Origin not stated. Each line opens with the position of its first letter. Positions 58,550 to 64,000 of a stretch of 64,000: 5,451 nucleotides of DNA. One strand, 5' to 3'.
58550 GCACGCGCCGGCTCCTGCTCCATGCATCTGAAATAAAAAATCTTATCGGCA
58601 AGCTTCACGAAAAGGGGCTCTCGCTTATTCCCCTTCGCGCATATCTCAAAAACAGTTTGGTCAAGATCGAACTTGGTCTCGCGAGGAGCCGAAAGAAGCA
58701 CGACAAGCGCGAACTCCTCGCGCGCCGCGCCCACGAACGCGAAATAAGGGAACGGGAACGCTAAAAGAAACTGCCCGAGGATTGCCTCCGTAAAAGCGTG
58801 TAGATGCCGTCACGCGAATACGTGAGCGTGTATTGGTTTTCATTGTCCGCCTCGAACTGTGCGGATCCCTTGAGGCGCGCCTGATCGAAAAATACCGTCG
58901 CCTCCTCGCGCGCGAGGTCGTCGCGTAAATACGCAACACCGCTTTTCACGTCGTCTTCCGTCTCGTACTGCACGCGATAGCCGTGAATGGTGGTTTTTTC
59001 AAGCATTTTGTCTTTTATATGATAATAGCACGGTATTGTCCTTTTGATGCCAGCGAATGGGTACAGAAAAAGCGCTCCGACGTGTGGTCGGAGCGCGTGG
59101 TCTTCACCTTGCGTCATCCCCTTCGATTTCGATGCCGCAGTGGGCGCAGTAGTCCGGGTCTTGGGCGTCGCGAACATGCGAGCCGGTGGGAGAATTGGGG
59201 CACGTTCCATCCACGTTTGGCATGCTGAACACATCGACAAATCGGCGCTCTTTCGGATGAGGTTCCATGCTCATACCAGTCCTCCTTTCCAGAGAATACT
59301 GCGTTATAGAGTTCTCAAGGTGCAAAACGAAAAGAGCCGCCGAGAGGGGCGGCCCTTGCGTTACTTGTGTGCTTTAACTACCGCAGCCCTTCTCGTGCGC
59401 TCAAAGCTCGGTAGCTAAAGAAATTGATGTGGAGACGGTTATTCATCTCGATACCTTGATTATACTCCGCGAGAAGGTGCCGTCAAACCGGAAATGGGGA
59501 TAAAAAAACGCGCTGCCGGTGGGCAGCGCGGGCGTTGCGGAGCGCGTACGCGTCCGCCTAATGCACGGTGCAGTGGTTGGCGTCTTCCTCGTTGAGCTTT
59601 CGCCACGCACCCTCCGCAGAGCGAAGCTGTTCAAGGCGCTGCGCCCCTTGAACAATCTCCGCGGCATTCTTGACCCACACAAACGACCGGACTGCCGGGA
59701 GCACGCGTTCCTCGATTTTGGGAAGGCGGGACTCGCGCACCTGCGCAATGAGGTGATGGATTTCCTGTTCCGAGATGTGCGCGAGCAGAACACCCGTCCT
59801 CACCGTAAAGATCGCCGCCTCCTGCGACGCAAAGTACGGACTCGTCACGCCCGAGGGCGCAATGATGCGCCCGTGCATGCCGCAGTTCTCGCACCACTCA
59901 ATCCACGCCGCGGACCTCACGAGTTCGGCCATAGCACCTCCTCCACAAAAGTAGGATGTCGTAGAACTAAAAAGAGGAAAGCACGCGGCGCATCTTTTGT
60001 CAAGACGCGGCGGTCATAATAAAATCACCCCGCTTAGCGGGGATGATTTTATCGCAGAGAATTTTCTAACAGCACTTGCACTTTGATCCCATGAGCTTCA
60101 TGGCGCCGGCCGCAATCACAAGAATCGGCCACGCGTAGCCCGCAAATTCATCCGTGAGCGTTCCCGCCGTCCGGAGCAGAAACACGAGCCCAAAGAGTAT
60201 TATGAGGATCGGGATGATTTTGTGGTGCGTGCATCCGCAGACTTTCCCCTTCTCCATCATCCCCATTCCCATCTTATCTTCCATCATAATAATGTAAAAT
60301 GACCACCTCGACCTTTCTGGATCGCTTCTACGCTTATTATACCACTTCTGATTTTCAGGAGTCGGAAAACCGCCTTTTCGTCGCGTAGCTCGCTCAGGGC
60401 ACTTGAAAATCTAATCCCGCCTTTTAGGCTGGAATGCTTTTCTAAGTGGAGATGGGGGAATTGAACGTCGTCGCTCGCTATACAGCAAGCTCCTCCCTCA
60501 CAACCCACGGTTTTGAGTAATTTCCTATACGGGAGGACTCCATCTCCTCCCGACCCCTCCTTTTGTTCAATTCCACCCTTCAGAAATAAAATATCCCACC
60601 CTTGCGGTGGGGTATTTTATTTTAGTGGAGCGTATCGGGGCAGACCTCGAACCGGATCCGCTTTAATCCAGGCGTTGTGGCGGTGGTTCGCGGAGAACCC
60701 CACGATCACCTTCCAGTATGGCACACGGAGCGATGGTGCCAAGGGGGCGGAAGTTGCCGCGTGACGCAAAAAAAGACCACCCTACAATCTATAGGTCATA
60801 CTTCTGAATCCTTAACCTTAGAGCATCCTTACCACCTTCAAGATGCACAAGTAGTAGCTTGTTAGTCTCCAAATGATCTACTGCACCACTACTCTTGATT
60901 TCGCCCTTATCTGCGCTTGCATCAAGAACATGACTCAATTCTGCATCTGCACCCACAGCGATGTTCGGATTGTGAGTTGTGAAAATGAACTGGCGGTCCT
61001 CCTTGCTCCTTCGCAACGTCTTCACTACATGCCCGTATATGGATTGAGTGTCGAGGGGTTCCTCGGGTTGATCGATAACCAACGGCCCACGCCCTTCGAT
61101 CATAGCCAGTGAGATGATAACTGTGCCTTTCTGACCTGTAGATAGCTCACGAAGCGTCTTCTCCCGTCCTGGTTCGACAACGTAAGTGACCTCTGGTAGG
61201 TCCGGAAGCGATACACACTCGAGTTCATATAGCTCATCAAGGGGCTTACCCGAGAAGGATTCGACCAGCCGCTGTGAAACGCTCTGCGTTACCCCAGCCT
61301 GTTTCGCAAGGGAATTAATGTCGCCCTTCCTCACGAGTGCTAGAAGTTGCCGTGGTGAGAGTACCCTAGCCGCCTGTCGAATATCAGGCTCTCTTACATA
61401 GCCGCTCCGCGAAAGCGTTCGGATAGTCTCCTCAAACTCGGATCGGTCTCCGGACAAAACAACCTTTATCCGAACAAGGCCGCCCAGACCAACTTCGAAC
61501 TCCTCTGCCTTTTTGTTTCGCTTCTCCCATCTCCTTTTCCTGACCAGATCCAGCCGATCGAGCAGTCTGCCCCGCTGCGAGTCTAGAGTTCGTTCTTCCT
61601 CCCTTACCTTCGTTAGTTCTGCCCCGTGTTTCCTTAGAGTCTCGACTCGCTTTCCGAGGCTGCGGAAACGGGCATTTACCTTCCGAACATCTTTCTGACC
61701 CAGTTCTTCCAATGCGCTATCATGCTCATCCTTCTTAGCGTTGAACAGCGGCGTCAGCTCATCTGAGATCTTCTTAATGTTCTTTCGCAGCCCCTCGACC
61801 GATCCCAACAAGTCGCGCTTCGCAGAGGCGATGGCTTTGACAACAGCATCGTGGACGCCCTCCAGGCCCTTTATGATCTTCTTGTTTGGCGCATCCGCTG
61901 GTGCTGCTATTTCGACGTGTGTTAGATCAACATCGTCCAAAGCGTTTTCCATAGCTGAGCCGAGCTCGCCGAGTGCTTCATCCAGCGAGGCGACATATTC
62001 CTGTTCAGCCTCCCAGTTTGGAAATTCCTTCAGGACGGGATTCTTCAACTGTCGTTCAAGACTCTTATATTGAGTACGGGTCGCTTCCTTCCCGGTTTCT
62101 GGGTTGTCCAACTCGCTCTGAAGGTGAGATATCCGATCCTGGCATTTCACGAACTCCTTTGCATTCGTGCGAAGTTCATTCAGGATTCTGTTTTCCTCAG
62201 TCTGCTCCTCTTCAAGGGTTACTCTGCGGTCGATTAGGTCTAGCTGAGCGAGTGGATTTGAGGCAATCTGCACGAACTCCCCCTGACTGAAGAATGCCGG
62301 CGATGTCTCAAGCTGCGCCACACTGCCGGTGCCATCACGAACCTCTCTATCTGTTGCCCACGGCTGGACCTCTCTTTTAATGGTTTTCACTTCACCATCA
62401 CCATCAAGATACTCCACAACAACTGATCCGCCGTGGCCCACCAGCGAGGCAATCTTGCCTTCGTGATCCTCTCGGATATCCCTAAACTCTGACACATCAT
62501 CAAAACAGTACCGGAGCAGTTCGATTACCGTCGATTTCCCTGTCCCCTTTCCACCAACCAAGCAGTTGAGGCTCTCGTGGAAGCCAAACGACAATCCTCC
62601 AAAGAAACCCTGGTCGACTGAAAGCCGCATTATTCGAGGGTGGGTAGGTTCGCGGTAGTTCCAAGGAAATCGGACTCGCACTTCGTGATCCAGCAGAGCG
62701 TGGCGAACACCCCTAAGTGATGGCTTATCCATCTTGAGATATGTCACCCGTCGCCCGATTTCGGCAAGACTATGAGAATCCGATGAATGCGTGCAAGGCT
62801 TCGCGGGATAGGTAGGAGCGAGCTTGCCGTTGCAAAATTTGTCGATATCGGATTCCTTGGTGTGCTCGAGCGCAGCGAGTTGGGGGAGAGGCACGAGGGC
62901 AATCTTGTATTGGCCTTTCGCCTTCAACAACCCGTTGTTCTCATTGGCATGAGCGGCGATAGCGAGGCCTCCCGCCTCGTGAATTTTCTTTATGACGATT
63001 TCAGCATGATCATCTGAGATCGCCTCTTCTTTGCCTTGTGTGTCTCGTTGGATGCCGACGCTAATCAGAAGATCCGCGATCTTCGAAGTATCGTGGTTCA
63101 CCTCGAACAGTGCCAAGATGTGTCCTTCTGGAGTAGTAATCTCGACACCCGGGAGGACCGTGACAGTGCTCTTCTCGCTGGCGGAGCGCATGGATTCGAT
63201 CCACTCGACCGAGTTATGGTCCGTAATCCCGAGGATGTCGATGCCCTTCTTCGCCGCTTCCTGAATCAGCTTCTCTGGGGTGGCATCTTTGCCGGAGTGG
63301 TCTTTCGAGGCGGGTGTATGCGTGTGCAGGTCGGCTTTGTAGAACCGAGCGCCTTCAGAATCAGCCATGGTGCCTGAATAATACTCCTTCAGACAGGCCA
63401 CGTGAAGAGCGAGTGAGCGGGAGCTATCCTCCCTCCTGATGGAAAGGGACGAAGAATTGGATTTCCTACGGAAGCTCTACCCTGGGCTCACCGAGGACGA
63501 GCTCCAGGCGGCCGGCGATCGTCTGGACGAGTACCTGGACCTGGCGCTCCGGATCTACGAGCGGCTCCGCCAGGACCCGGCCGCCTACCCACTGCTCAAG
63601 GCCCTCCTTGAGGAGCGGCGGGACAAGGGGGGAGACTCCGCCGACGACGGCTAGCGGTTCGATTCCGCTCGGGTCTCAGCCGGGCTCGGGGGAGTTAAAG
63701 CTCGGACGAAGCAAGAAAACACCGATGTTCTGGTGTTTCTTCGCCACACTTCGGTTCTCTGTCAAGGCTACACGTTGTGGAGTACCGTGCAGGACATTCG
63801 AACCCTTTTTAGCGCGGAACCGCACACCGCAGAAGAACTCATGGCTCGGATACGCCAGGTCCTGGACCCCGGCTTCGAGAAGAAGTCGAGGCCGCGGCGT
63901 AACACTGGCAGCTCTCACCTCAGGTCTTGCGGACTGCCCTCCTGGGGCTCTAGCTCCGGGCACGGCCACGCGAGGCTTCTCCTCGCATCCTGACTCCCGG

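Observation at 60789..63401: PHP-nuclease plus SMC-like ABC ATPase fusion: candidate single-gene anti-phage system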

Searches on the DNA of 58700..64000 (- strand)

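Call 48: search_rna_families(source=window, start=58700, end=64000, threshold=evalue, max_evalue=1)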
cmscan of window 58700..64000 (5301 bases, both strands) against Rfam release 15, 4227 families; matches with E-value up to 1: 3.
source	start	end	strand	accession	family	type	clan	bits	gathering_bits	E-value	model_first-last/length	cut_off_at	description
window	59322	59393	-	RF00489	ctRNA_p42d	Gene; antisense;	-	20.7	50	0.67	1-46/46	no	ctRNA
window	60590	60632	+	RF01727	SAM-SAH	Cis-reg; riboswitch;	-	19.5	40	0.57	1-49/49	no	SAM/SAH riboswitch aptamer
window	63653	63688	+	RF01851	cyano_tmRNA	Gene;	CL00001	16.3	70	0.24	62-105/288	no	Cyanobacteria transfer-messenger RNA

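Call 61: search_rna_families(source=L001, start=1, end=300, threshold=evalue, max_evalue=10, show_alignments=3)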
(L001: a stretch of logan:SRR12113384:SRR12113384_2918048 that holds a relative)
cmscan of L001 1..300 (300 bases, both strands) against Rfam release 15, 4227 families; matches with E-value up to 10: 0.
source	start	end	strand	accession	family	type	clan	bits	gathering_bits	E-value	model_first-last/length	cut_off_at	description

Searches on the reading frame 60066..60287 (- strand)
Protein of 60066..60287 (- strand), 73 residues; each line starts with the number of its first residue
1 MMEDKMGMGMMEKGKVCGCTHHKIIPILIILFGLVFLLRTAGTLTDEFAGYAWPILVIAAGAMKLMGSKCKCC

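Call 16: search_protein_families(library=pfam, proteins=[window:60066-60287:-], max_evalue=0.01)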
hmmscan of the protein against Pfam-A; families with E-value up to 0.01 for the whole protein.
window:60066-60287:- (73 aa): 2 families
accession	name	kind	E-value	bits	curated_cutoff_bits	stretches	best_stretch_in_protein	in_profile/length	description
PF18917.5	LiaI-LiaF-like_TM1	-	1.4e-07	31.9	27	1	24-64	2-41/42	LiaI-LiaF-like transmembrane region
PF22570.1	LiaF-TM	-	3.3e-06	28.3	27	1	25-66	2-43/98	LiaF transmembrane domain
